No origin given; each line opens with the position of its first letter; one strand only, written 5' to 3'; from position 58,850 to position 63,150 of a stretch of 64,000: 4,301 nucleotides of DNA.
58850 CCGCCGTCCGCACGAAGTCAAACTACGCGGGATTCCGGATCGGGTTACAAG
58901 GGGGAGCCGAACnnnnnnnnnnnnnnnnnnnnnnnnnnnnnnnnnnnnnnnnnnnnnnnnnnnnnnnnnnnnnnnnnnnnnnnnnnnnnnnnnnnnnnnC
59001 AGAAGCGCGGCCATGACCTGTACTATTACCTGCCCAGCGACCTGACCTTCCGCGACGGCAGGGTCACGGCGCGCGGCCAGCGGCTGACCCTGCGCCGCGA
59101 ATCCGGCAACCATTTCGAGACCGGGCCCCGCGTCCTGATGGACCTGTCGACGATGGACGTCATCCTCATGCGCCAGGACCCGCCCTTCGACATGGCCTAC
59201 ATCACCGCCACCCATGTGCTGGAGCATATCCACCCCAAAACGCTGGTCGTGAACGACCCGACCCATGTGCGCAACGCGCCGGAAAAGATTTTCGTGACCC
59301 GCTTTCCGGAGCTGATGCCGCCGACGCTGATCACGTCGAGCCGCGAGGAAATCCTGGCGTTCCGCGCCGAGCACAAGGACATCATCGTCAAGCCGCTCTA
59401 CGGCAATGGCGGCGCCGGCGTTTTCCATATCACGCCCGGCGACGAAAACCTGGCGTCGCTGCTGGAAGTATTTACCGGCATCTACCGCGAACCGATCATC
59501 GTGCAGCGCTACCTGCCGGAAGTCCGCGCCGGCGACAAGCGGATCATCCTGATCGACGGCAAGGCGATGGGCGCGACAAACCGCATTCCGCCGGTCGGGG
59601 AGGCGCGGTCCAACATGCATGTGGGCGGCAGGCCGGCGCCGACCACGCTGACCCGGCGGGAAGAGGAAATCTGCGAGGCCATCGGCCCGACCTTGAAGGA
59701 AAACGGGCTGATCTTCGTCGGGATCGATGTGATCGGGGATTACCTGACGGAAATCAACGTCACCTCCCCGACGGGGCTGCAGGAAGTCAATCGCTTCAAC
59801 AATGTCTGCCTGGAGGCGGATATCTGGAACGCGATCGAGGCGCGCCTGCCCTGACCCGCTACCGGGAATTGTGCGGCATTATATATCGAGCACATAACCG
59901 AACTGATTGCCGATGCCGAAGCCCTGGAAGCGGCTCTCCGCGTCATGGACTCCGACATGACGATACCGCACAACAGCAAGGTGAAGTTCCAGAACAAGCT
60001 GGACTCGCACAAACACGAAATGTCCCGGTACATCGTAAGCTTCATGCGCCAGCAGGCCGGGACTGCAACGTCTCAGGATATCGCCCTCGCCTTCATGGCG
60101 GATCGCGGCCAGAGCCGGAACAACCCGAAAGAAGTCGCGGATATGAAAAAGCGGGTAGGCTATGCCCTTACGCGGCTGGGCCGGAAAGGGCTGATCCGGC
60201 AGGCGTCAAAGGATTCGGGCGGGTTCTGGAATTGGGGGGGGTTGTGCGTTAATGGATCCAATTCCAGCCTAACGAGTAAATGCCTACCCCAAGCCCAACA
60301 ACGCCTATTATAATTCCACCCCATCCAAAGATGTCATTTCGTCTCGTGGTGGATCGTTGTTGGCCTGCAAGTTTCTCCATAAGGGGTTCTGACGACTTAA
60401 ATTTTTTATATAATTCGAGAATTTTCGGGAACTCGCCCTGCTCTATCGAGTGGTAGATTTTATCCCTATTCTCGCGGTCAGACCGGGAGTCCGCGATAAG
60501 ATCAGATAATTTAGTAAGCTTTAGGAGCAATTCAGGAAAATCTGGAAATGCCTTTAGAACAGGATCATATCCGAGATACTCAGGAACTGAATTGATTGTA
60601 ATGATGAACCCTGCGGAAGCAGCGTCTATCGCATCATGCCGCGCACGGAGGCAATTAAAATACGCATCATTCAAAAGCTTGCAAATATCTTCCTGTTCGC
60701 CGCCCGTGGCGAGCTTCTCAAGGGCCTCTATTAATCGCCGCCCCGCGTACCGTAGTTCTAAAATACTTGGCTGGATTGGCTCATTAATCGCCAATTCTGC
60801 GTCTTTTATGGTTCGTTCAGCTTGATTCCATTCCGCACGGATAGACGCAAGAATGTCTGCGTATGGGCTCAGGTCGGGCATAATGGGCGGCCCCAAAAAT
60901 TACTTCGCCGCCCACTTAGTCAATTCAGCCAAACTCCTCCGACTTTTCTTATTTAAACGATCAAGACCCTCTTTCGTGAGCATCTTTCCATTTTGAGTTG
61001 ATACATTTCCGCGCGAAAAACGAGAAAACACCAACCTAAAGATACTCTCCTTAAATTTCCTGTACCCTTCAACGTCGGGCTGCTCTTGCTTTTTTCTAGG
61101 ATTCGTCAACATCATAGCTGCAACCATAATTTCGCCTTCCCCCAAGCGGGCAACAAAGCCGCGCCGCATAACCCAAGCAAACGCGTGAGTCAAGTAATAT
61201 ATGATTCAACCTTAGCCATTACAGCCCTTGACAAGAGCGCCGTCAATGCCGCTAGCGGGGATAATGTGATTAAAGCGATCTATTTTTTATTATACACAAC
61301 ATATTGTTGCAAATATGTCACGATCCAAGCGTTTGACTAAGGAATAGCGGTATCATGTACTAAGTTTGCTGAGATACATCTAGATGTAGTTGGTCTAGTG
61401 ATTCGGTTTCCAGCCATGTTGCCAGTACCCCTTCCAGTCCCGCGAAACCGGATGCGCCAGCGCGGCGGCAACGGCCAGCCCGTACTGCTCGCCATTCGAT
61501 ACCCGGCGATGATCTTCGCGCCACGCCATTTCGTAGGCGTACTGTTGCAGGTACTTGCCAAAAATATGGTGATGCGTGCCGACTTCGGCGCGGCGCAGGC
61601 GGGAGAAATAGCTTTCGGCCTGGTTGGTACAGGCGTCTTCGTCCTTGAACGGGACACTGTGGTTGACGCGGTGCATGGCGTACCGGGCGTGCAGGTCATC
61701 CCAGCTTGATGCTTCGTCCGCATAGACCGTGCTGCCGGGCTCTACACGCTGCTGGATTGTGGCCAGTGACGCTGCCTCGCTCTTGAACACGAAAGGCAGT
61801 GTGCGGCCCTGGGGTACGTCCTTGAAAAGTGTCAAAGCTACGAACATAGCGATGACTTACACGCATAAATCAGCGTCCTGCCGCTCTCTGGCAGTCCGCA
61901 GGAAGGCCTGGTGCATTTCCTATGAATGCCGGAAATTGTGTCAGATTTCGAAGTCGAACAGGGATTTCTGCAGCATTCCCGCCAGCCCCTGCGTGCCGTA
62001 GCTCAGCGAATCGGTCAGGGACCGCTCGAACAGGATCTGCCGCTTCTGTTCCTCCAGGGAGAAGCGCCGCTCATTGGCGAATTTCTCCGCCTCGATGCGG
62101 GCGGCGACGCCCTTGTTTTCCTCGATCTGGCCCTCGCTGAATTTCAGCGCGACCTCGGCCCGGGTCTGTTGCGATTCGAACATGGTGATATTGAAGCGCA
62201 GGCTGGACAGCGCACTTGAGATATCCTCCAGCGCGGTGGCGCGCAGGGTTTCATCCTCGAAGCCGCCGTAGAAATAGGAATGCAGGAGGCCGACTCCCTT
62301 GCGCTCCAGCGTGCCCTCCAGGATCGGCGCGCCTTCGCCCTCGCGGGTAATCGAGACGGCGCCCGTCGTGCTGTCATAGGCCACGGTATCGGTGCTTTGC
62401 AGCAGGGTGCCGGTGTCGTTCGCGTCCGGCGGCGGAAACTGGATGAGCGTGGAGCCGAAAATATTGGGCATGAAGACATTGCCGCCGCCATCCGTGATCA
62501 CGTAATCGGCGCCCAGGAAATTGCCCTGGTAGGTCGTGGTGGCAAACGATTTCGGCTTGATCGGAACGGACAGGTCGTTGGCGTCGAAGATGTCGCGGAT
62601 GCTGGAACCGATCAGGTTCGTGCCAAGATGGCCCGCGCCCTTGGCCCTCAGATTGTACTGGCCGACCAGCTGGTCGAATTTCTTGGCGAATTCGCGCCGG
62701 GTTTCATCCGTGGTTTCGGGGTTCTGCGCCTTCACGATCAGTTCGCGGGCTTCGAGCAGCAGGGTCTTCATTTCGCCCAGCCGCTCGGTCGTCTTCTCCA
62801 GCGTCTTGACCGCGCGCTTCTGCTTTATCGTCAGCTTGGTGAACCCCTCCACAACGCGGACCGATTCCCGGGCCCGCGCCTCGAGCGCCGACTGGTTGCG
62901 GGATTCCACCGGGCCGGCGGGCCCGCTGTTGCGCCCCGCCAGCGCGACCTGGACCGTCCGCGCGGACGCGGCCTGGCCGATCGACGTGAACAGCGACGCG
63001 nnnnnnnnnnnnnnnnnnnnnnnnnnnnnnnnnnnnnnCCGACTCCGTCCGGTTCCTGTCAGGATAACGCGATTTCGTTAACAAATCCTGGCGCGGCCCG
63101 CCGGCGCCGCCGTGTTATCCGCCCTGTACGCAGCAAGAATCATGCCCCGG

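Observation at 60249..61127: A low-GC two-gene cassette (75-aa basic protein plus 210-aa protein with a C-terminal TM anchor) is a candidate toxin-antitoxin or abortive-infection-like module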

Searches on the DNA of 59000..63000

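Call 52: search_rna_families(source=window, start=59000, end=63000, threshold=evalue, max_evalue=1)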
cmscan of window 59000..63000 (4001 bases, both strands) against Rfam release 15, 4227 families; matches with E-value up to 1: 2.
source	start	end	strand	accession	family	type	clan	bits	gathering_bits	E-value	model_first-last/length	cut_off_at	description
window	62736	62799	-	RF01144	sR17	Gene; snRNA; snoRNA; CD-box;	-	19.4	36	0.26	1-55/55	no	Small nucleolar RNA sR17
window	61038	61226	-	RF01502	Fungi_SRP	Gene;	CL00003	16.9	65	0.54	1-293/293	no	Fungal signal recognition particle RNA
